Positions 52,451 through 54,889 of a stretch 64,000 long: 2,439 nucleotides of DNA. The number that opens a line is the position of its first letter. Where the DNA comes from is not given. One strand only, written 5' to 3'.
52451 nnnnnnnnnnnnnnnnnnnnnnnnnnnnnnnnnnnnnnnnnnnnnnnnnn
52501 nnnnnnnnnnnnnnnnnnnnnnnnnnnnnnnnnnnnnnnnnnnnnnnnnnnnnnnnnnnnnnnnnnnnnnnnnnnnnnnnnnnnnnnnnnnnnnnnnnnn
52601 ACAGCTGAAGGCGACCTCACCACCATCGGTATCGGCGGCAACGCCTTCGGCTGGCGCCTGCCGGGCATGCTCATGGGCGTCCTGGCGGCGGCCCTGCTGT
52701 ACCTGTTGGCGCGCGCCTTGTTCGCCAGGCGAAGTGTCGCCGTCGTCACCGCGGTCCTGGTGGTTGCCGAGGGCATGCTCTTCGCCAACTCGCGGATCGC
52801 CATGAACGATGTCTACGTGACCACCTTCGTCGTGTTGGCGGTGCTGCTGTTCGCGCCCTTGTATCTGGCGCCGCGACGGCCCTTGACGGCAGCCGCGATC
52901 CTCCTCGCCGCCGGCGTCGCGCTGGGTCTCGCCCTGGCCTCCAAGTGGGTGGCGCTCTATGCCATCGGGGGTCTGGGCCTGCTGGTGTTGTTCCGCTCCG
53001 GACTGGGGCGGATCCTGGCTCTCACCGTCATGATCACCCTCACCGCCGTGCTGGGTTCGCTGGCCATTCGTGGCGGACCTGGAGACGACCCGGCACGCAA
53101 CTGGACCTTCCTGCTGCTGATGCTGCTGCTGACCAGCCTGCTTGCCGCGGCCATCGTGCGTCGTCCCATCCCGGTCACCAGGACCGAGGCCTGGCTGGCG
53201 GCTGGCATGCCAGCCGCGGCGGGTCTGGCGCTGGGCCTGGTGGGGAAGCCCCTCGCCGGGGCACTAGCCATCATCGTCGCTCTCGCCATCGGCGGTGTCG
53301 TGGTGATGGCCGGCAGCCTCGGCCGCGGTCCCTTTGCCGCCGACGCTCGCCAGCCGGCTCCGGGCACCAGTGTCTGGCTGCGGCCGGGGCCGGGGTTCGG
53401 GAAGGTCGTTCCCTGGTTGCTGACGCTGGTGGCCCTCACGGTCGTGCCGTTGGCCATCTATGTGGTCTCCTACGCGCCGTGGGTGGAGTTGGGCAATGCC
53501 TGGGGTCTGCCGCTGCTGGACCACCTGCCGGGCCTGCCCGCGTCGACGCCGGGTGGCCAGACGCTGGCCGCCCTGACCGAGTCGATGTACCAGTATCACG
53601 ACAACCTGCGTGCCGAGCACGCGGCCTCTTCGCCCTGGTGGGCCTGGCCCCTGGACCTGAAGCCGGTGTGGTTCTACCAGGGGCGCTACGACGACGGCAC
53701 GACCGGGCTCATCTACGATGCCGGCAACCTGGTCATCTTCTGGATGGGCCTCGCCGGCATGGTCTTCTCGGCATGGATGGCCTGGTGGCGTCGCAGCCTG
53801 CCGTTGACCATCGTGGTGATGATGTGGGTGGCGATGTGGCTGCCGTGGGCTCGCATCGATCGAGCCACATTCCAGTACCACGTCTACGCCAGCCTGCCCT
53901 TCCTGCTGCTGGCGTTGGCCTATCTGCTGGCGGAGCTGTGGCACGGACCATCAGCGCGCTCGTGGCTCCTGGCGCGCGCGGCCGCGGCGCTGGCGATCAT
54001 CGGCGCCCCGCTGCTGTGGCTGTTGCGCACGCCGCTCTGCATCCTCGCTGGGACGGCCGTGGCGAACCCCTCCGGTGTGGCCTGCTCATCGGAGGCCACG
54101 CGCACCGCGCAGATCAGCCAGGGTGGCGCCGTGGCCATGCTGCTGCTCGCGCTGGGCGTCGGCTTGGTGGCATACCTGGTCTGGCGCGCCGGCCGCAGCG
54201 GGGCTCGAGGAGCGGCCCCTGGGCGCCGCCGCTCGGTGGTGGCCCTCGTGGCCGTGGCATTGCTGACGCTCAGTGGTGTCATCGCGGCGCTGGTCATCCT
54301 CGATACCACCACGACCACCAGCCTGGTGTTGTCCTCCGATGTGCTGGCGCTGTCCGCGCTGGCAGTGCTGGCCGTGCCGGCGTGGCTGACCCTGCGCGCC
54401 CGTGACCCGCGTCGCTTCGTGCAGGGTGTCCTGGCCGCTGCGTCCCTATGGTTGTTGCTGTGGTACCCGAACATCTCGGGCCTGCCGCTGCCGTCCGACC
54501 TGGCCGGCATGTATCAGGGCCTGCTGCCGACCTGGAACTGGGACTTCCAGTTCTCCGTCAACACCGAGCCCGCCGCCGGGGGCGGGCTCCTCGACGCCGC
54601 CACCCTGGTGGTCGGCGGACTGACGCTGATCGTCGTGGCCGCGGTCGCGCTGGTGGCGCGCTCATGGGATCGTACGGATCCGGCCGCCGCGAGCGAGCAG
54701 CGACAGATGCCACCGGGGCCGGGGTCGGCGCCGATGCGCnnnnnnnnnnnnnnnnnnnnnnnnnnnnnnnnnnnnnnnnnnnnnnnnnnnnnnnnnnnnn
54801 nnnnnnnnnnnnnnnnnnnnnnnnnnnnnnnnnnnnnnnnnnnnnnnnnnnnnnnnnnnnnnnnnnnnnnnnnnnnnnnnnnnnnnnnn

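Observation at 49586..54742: Giant 1718-aa protein fusing two GT-C glycosyltransferases, with a ~410-aa insertion inside the PMT catalytic loop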

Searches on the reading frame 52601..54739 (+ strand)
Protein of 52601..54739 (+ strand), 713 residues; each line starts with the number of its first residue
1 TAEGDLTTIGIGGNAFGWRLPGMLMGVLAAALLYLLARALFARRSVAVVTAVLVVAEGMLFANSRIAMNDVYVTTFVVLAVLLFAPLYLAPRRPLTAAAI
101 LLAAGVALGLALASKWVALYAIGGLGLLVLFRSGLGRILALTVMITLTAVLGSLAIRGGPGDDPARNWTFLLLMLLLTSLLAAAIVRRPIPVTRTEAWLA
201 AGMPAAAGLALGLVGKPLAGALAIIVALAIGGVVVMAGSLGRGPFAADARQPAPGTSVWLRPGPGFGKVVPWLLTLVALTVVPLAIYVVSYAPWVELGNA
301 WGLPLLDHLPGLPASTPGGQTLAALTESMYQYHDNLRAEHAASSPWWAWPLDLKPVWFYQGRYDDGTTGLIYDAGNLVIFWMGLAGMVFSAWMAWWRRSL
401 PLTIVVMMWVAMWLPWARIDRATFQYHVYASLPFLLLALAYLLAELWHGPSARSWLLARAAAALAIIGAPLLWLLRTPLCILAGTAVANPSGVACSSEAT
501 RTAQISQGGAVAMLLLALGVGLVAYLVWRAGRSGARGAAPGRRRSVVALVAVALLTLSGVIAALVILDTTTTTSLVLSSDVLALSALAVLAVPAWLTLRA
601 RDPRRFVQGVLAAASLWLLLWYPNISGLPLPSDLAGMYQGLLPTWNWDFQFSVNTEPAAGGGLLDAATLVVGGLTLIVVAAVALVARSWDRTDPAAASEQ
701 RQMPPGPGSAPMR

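Call 8: search_protein_families(library=pfam, proteins=[window:52601-54739:+], max_evalue=10)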
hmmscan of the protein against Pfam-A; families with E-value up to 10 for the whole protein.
window:52601-54739:+ (713 aa): 3 families
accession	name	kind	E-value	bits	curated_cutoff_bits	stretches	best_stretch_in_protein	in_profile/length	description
PF02366.24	PMT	-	5.7e-18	65.8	22.7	1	13-131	80-198/245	Dolichyl-phosphate-mannose-protein mannosyltransferase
PF16192.10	PMT_4TMC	-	3.4e-10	40.2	32.4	1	323-479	6-182/202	C-terminal four TMM region of protein-O-mannosyltransferase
PF13231.12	PMT_2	-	9.6e-07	29.6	26.1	1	12-152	18-150/160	Dolichyl-phosphate-mannose-protein mannosyltransferase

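Call 43: search_solved_structures(query=window:52601-54739:+, max_evalue=1, show_alignments=1)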
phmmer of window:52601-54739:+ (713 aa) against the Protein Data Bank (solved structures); distinct sequences matched with E-value up to 1: 3.
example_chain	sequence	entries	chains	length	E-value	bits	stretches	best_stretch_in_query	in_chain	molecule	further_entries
6p25_A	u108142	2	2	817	2e-09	39.5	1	24-133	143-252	Dolichyl-phosphate-mannose--protein mannosyltransferase 1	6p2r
3l2k_A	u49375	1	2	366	0.57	11.5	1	286-368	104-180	EhpF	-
3hgu_A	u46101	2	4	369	0.58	11.5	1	286-368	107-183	EhpF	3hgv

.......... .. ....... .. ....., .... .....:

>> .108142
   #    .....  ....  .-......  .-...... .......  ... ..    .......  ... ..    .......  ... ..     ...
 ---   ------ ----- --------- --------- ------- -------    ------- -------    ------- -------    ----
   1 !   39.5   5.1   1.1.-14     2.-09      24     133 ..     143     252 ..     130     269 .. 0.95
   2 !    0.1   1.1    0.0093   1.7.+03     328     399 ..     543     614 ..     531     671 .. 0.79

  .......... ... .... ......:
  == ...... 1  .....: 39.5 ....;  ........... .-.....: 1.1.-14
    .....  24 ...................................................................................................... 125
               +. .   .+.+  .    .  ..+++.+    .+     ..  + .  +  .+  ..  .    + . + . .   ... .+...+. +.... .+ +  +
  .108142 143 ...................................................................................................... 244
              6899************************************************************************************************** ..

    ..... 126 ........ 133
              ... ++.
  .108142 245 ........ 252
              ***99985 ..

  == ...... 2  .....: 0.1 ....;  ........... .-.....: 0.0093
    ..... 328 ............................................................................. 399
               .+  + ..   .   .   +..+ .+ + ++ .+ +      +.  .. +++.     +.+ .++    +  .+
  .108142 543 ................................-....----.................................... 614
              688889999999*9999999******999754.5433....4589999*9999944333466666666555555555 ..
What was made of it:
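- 52640..53065 (+): PMT core TM2-TM5 region (aa ~1019-1160), including invariant D1075, which aligns to ScPmt1 D189 and so corresponds to MtPMT D176. Yeast Pmt1 2e-9, ungapped alignment (call 43).
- On GT39 / PMT protein O-mannosyltransferase: An ungapped alignment places D1075 on Pmt1 D189 (call 43).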
